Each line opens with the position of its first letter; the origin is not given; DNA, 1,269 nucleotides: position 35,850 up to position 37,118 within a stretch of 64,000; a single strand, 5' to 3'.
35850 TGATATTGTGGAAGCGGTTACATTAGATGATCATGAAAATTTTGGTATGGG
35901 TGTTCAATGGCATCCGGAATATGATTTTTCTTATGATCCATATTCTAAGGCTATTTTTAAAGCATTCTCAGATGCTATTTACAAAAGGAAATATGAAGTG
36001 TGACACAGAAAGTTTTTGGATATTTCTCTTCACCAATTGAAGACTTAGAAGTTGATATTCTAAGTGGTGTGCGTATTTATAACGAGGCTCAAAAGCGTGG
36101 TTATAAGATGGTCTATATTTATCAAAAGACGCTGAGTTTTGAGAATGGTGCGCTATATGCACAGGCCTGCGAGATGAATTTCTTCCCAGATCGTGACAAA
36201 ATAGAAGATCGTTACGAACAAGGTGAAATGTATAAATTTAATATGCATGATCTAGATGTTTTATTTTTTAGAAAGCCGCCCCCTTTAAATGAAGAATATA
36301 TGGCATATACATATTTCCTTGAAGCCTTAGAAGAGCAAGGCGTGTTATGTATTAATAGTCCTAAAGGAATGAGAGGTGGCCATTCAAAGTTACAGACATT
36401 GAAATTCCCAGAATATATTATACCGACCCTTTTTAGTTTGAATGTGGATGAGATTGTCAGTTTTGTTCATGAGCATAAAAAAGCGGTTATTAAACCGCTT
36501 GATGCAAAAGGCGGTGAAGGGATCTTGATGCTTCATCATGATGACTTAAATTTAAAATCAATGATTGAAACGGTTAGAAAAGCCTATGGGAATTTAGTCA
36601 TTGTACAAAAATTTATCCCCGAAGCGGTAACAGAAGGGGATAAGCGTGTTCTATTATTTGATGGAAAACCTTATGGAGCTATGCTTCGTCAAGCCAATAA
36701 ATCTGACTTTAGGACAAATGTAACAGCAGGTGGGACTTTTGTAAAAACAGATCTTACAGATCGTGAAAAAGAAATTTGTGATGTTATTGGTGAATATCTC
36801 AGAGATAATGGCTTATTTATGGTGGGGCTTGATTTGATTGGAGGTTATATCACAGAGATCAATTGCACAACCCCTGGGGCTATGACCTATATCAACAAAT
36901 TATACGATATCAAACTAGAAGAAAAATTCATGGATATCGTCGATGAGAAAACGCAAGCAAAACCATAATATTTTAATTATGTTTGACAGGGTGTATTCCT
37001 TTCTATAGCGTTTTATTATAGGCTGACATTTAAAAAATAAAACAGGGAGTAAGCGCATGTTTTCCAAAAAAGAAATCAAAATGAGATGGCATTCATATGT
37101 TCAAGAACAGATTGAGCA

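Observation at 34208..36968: Two GshB-type ATP-grasp paralogues flanking a C26 gamma-glutamyl hydrolase-like gene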

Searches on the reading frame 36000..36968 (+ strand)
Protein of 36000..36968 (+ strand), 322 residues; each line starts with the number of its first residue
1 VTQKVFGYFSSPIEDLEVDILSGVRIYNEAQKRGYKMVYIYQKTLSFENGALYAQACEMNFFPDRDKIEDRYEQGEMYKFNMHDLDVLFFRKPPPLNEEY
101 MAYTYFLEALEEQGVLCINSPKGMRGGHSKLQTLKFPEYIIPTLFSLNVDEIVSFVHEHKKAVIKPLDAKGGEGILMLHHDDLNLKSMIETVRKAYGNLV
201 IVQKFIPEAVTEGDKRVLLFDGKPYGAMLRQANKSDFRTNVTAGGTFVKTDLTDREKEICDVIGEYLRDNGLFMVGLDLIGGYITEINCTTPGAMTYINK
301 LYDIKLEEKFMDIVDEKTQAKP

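Call 3: search_protein_families(library=pfam, proteins=[window:36000-36968:+], max_evalue=0.01)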
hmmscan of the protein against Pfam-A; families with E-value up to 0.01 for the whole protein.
window:36000-36968:+ (322 aa): 6 families
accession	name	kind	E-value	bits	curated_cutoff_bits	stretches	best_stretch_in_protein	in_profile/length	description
PF02955.21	GSH-S_ATP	-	2e-55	187.3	23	1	130-302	2-174/175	Prokaryotic glutathione synthetase, ATP-grasp domain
PF02951.20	GSH-S_N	-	5.6e-23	81.7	21.3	1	11-125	8-119/119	Prokaryotic glutathione synthetase, N-terminal domain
PF08443.16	RimK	-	2.8e-14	53.6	21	1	153-312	31-186/188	RimK-like ATP-grasp domain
PF14398.11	ATPgrasp_YheCD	-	5.9e-05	22.9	26.8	1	135-185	24-92/255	YheC/D like ATP-grasp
PF14397.11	ATPgrasp_ST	-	6.8e-05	22.6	31.4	1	134-253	34-179/278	Sugar-transfer associated ATP-grasp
PF02655.19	ATP-grasp_3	-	0.0074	16.8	23.2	0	151-207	23-70/160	ATP-grasp domain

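Call 4: search_protein_families(library=ncbifam, proteins=[window:36000-36968:+], max_evalue=0.01)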
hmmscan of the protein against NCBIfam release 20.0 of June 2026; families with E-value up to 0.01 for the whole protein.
window:36000-36968:+ (322 aa): 10 families
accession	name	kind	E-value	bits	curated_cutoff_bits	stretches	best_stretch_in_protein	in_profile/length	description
NF003573.0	PRK05246.1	equivalog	1.4e-91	306.6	272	1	11-320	9-315/316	glutathione synthase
TIGR01380.1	glut_syn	equivalog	1.2e-87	293.9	299.05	1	11-317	8-311/312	glutathione synthase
NF009110.0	PRK12458.1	subfamily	7.5e-60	202.7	408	1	8-320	5-333/349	glutathione synthetase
NF040720.1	MptN_Meth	equivalog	1.3e-24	86.8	350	1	74-313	45-289/291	tetrahydromethanopterin:alpha-L-glutamate ligase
TIGR00768.1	rimK_fam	subfamily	1.5e-19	70.4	143.4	1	51-289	29-253/276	RimK family alpha-L-glutamate ligase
NF007764.0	PRK10446.1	equivalog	1.7e-07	30.8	331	1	163-319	139-291/300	30S ribosomal protein S6--L-glutamate ligase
TIGR04356.1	grasp_GAK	hypoth_equivalog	7.6e-06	25.2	300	1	142-251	116-221/287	GAK system ATP-grasp enzyme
TIGR02144.1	LysX_arch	equivalog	1.5e-05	24.3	275.6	1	107-260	65-221/281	lysine biosynthesis protein LysX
TIGR02291.1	rimK_rel_E_lig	hypoth_equivalog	0.00016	20.8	314.2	0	147-179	63-95/317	alpha-L-glutamate ligase-like protein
TIGR04443.1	F420_CofF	equivalog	0.00085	18.4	300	1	106-294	69-260/283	coenzyme gamma-F420-2:alpha-L-glutamate ligase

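Call 6: search_solved_structures(query=window:36000-36968:+, show_alignments=1)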
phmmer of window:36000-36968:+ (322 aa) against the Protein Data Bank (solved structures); distinct sequences matched with E-value up to 0.001: 6.
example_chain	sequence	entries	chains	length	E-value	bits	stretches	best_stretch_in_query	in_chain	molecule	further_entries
1gsa_A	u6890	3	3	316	7.8e-46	159.9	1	7-319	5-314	GLUTATHIONE SYNTHETASE | GLUTATHIONE BIOSYNTHETIC LIGASE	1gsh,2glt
1glv_A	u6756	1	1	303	2.7e-40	141.8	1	7-319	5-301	GLUTATHIONE SYNTHASE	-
5zct_A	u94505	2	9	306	5.1e-05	25.9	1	163-293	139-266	Ribosomal protein S6--L-glutamate ligase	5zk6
4iwx_A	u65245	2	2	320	5.6e-05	25.7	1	163-293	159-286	Ribosomal protein S6 modification protein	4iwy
7qyr_A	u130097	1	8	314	7.2e-05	25.4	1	109-288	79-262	Probable alpha-L-glutamate ligase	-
7qys_A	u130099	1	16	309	0.00013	24.6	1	108-288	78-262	Probable alpha-L-glutamate ligase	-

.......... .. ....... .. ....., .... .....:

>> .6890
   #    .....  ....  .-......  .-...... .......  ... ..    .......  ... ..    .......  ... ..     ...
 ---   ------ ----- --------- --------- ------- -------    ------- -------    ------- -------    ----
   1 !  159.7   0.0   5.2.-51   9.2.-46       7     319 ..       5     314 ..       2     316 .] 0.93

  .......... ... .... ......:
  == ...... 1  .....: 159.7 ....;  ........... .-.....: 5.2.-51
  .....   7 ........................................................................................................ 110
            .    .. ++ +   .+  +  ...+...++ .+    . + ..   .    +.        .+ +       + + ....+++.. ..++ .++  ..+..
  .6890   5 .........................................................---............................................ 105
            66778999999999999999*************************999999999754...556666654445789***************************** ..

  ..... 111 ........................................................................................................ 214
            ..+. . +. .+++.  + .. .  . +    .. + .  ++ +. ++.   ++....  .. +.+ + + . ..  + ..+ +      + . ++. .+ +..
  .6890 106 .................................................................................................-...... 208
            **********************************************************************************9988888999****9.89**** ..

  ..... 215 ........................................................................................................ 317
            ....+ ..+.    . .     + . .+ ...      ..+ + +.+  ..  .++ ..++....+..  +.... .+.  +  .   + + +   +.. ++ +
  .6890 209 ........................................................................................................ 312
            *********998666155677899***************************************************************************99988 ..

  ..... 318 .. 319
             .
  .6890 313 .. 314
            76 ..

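Call 9: find_homologous_proteins(query=window:36000-36968:+)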
Query window:36000-36968:+ (322 aa): 72 proteins with E <= 0.001 among 734 candidates.
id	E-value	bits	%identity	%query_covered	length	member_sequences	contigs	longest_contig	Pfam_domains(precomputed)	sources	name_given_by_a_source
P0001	3.2e-215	731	100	100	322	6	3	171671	PF02955.22,PF08443.17,PF02951.21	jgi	-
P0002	1.4e-177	608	84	98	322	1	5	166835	PF02955.22,PF08443.17,PF02951.21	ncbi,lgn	-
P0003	5.3e-107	376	53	98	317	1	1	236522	PF02955.22,PF14397.12,PF08443.17,PF02951.21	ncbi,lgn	-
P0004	5.4e-107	376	53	98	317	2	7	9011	PF02955.22,PF14397.12,PF08443.17,PF02951.21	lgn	-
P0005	5.2e-90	320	46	98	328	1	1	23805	PF02955.22,PF14398.12,PF08443.17,PF02951.21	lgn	-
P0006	1.7e-89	318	46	98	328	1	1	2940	PF02955.22,PF14398.12,PF08443.17,PF02951.21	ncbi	-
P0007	1.1e-59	220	39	97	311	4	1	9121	PF02955.22,PF08443.17,PF02951.21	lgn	-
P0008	4.2e-59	218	39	97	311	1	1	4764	PF02955.22,PF08443.17,PF02951.21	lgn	-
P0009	2.2e-58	216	39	97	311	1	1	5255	PF02955.22,PF08443.17,PF02951.21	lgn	-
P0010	2.5e-58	216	35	98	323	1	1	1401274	PF02955.22,PF14398.12,PF08443.17,PF02951.21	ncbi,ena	-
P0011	3.2e-57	212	39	89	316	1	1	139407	PF02955.22,PF08443.17,PF02951.21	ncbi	-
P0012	3.0e-56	209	38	96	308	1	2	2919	PF02955.22,PF14397.12,PF08443.17,PF02951.21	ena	-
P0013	3.4e-56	209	39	89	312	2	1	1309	PF02955.22,PF08443.17,PF02951.21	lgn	-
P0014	6.9e-56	208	36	97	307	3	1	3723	PF02955.22,PF08443.17,PF02951.21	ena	-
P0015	1.4e-55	207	38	89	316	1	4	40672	PF02955.22,PF14398.12,PF08443.17,PF02951.21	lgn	-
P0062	4.3e-43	166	37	91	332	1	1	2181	PF02955.22,PF08443.17,PF02951.21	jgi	jgi:glutathione synthase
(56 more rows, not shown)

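Call 10: find_related_loci(query=window:36000-36968:+, collection=genome_contigs, flank=6000)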
Query window:36000-36968:+ (322 aa) in genome_contigs; peptide patterns used: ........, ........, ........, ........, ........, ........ (x = any residue, [..] = any of these).
35 stretches matched a pattern; 3 encode a relative of the query (tblastn E <= 1e-3); 3 distinct loci.
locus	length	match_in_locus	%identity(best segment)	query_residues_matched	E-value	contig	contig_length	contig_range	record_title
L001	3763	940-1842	35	12-317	1e-61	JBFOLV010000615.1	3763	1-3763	MAG: Kordiimonas sp. isolate E07Bin-3-1 c_000000000615, whole genome shotgun sequence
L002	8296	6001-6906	34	12-317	6e-59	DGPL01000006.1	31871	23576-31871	MAG TPA_asm: Kordiimonadaceae bacterium UBA4441 UBA4441_contig_27569, whole genome shotgun sequence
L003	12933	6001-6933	33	3-317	5e-56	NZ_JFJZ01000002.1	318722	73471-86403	Thalassospira sp. MCCC 1A01428 contig2, whole genome shotgun sequence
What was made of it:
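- Tried and rejected: The single genome_contigs scan returned only orthodox gshB from Kordiimonas, Kordiimonadaceae and Thalassospira (call 10). gshA in the source genome could therefore not be checked.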

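Call 11: find_encoding_contigs(protein=P0002, flank=8000, max_places=3)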
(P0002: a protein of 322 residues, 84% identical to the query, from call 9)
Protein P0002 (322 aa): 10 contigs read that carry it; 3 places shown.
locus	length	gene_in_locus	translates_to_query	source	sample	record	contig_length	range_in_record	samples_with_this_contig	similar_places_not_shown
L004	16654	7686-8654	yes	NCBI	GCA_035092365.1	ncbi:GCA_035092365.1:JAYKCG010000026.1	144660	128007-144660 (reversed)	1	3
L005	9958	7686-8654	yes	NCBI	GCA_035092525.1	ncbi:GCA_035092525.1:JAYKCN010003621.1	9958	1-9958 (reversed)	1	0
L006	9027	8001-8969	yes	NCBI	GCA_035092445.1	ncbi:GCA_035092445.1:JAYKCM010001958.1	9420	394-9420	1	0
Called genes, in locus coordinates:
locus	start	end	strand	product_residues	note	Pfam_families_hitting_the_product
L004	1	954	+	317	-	?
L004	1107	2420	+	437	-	PF02321:OEP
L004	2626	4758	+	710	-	PF08448:PAS_4, PF13487:HD_5, PF01966:HD (weak)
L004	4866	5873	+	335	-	PF00691:OmpA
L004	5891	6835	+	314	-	PF02951:GSH-S_N, PF02955:GSH-S_ATP, PF08443:RimK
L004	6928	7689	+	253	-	PF07722:Peptidase_C26, PF00117:GATase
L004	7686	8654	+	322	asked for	PF02951:GSH-S_N, PF02955:GSH-S_ATP, PF08443:RimK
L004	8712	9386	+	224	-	-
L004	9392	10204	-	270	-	-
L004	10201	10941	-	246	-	-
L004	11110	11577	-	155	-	PF14352:DUF4402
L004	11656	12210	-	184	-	PF14352:DUF4402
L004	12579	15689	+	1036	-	PF13620:CarboxypepD_reg (faint), PF17210:SdrD_B (faint)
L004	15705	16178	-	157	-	-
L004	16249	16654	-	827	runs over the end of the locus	PF00133:tRNA-synt_1, PF09334:tRNA-synt_1g, PF08264:Anticodon_1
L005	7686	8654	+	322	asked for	PF02951:GSH-S_N, PF02955:GSH-S_ATP, PF08443:RimK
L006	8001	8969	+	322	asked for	PF02951:GSH-S_N, PF02955:GSH-S_ATP, PF08443:RimK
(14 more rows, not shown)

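Call 12: find_encoding_contigs(protein=P0003, flank=8000, max_places=3)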
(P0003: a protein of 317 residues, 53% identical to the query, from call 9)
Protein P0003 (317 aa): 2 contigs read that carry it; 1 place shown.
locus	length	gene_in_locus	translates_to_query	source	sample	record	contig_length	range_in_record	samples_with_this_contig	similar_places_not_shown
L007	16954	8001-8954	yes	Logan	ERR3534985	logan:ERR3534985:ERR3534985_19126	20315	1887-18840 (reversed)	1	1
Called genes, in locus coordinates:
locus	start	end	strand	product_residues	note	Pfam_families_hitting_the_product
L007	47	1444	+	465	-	PF02321:OEP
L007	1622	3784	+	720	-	PF08448:PAS_4, PF13487:HD_5, PF01966:HD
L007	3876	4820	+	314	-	PF00691:OmpA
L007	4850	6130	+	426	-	PF01435:Peptidase_M48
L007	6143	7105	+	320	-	PF02951:GSH-S_N, PF02955:GSH-S_ATP, PF08443:RimK, PF14398:ATPgrasp_YheCD (weak)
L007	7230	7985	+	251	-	PF07722:Peptidase_C26, PF00117:GATase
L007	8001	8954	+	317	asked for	PF02951:GSH-S_N, PF14397:ATPgrasp_ST (faint), PF02955:GSH-S_ATP, PF08443:RimK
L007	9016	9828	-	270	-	PF11741:AMIN (faint)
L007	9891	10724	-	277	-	-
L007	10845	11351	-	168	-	PF14352:DUF4402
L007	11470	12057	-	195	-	PF14352:DUF4402 (weak)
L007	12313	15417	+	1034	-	PF17210:SdrD_B (faint)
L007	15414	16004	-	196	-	-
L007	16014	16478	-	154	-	PF11911:DUF3429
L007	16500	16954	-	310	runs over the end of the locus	PF01791:DeoC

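Call 13: find_encoding_contigs(protein=P0005, flank=8000, max_places=3)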
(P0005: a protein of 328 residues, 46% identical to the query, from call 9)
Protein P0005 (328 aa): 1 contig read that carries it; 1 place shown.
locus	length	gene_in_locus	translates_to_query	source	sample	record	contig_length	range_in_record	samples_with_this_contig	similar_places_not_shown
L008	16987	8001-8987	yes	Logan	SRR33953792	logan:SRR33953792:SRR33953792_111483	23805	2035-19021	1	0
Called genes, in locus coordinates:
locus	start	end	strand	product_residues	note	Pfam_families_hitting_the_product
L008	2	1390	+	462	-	PF02321:OEP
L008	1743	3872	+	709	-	PF08448:PAS_4, PF13426:PAS_9 (weak), PF01966:HD (weak), PF13487:HD_5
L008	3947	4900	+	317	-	PF00691:OmpA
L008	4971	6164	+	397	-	PF01435:Peptidase_M48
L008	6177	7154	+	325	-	PF02951:GSH-S_N, PF14398:ATPgrasp_YheCD (weak), PF02955:GSH-S_ATP, PF08443:RimK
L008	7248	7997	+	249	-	PF07722:Peptidase_C26, PF00117:GATase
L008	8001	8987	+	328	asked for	PF02951:GSH-S_N, PF02955:GSH-S_ATP, PF08443:RimK, PF14398:ATPgrasp_YheCD (weak)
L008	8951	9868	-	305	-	PF03009:GDPD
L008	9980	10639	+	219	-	-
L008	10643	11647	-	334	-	-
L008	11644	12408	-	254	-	-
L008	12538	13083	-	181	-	PF14352:DUF4402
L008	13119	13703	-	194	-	PF14352:DUF4402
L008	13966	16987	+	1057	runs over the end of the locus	PF13620:CarboxypepD_reg (faint), PF17210:SdrD_B (faint)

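Call 36: find_encoding_contigs(protein=P0062, flank=5000, max_places=2)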
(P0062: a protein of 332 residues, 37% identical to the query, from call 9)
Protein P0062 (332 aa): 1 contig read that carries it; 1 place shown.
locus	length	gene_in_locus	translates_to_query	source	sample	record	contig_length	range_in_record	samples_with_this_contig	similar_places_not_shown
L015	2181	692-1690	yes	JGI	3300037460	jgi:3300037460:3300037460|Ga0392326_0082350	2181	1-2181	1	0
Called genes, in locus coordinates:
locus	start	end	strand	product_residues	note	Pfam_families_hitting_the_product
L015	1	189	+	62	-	?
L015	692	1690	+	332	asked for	PF02951:GSH-S_N, PF02955:GSH-S_ATP, PF08443:RimK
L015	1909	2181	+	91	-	?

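Call 65: search_protein_representatives(alignment_id=A2)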
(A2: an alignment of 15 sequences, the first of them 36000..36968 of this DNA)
Query: 15 sequences, 316 profile positions. Proteins with E-value up to 0.001 (for the whole library): 9551; up to 1e-10: 4517; up to 1e-30: 1614. The best 150 are listed.
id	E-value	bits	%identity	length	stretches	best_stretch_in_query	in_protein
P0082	7.0e-149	511.4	-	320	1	3-314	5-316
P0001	3.7e-143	492.6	-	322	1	3-315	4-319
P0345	5.4e-97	341.0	-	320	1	1-315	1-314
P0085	8.4e-96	337.0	-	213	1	104-313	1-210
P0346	3.5e-89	315.3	-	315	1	5-314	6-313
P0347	1.5e-88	313.2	-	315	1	2-314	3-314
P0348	2.8e-88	312.3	-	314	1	1-312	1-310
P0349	9.5e-87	307.3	-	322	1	2-315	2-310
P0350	1.6e-86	306.5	-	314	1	1-311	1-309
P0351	1.6e-84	300.0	-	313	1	3-315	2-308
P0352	2.1e-84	299.6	-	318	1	1-313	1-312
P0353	3.0e-84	299.1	-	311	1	3-313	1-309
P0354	1.9e-83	296.4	-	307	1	5-313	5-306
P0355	2.4e-83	296.1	-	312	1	10-314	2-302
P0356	5.0e-83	295.1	-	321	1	1-315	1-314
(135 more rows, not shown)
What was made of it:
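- Ordinary GshB follows from 341 bits downward (call 65).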

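Call 67: predict_structure(alignment_id=A2)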
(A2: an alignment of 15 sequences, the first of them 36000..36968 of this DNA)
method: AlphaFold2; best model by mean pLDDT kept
length: 322 residues; sequences in the alignment: 15
mean_pLDDT: 87.6   pTM: 0.85
mean pLDDT of the five models: 87.6, 87.1, 87.0, 86.2, 85.3
residues with pLDDT >= 90: 195; 70-90: 96; 50-70: 28; < 50: 3
segments of 3 or more residues with pLDDT < 50: none
pLDDT, mean of each block of 10 residues (from residue 1): 89 74 89 96 89 94 65 92 94 75 88 91 83 92 93 97 86 85 95 88 91 92 94 64 71 96 95 93 89 84 94 93 57
secondary structure, 60 per line:
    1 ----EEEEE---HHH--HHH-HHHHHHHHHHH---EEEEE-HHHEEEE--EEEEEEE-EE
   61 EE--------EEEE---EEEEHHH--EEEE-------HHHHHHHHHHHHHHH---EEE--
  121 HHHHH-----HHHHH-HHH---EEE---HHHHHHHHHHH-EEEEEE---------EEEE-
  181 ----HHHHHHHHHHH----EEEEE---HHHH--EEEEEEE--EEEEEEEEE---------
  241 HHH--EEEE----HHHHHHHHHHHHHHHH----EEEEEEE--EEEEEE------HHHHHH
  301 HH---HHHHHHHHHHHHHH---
elements in order: E5-9 H22-32 E36-40 E45-48 E51-57 E59-62 E71-74 E78-81 E87-90 H98-112 E116-118 H121-125 H131-135 E143-145 H149-159 E161-166 E176-179 H185-195 E200-204 H208-211 E214-220 E223-231 E246-249 H254-269 E274-280 E283-288 H295-302 H306-319
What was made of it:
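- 36000..36968 (+): Copy 2: GshB-type ATP-grasp ligase, 322 aa. Its GTG start overlaps the C26 stop. It keeps R210/R225/D208 but has E124S, T288G, D9S/E and D19L. AlphaFold model pLDDT 87.6 (call 67).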

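Call 69: search_protein_families(library=pfam, proteins=[L015:1-189:+, L015:1909-2181:+, P0345, P0349, P0356], max_evalue=1)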
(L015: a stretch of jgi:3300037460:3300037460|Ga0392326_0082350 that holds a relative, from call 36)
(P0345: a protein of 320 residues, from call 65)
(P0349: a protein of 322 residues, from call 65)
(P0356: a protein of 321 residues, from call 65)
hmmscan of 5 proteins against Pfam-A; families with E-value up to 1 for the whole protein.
L015:1-189:+ (62 aa): 2 families
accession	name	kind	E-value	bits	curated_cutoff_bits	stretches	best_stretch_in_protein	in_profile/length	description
PF13590.11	DUF4136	-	0.0044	17.9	32.8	1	5-49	99-143/152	Domain of unknown function (DUF4136)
PF05643.16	GNA1162-like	-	0.01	15.8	25.9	1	7-51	103-146/185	Putative lipoprotein GNA1162-like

L015:1909-2181:+ (91 aa): 2 families
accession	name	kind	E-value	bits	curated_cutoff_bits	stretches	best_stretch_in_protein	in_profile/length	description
PF01966.28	HD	-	5.1e-06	27.2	22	1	43-85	5-45/116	HD domain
PF24391.1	HD-CE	-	0.0036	17.4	27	1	34-83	7-55/263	HD-CE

P0345 (320 aa): 7 families
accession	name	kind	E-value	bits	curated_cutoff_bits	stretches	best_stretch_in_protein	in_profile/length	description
PF02955.21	GSH-S_ATP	-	2e-51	174.3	23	1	126-290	2-167/175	Prokaryotic glutathione synthetase, ATP-grasp domain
PF02951.20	GSH-S_N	-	6.3e-24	84.8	21.3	1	3-121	1-119/119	Prokaryotic glutathione synthetase, N-terminal domain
PF08443.16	RimK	-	2.8e-14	53.6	21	1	143-288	25-168/188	RimK-like ATP-grasp domain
PF14398.11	ATPgrasp_YheCD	-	3.4e-06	27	26.8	1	134-182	27-75/255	YheC/D like ATP-grasp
PF14397.11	ATPgrasp_ST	-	9.5e-05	22.2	31.4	1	149-180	53-85/278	Sugar-transfer associated ATP-grasp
PF02655.19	ATP-grasp_3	-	0.02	15.4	23.2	1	151-203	27-70/160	ATP-grasp domain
PF02222.28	ATP-grasp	-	0.29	11.2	27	1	158-203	33-77/179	ATP-grasp domain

P0349 (322 aa): 4 families
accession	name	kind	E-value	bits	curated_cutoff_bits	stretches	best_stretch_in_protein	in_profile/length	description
PF02955.21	GSH-S_ATP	-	6e-48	163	23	1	123-291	2-172/175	Prokaryotic glutathione synthetase, ATP-grasp domain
PF02951.20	GSH-S_N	-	7.8e-33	113.5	21.3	1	3-118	1-119/119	Prokaryotic glutathione synthetase, N-terminal domain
PF08443.16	RimK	-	1.6e-06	28.3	21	1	139-272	24-153/188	RimK-like ATP-grasp domain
PF14398.11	ATPgrasp_YheCD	-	0.0022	17.7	26.8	1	133-176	29-72/255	YheC/D like ATP-grasp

P0356 (321 aa): 7 families
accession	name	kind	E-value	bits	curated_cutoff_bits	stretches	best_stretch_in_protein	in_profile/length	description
PF02955.21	GSH-S_ATP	-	9.5e-47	159.1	23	1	125-290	2-167/175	Prokaryotic glutathione synthetase, ATP-grasp domain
PF02951.20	GSH-S_N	-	8.7e-24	84.3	21.3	1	4-120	2-119/119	Prokaryotic glutathione synthetase, N-terminal domain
PF08443.16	RimK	-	6.7e-10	39.3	21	1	146-276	32-153/188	RimK-like ATP-grasp domain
PF14397.11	ATPgrasp_ST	-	1.3e-05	25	31.4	1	142-240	47-171/278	Sugar-transfer associated ATP-grasp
PF14398.11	ATPgrasp_YheCD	-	0.00013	21.7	26.8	1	140-176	34-70/255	YheC/D like ATP-grasp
PF02655.19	ATP-grasp_3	-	0.016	15.8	23.2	1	146-203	23-70/160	ATP-grasp domain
PF03738.19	GSP_synth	-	0.042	13.5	29.3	1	151-212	280-336/371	Glutathionylspermidine synthase preATP-grasp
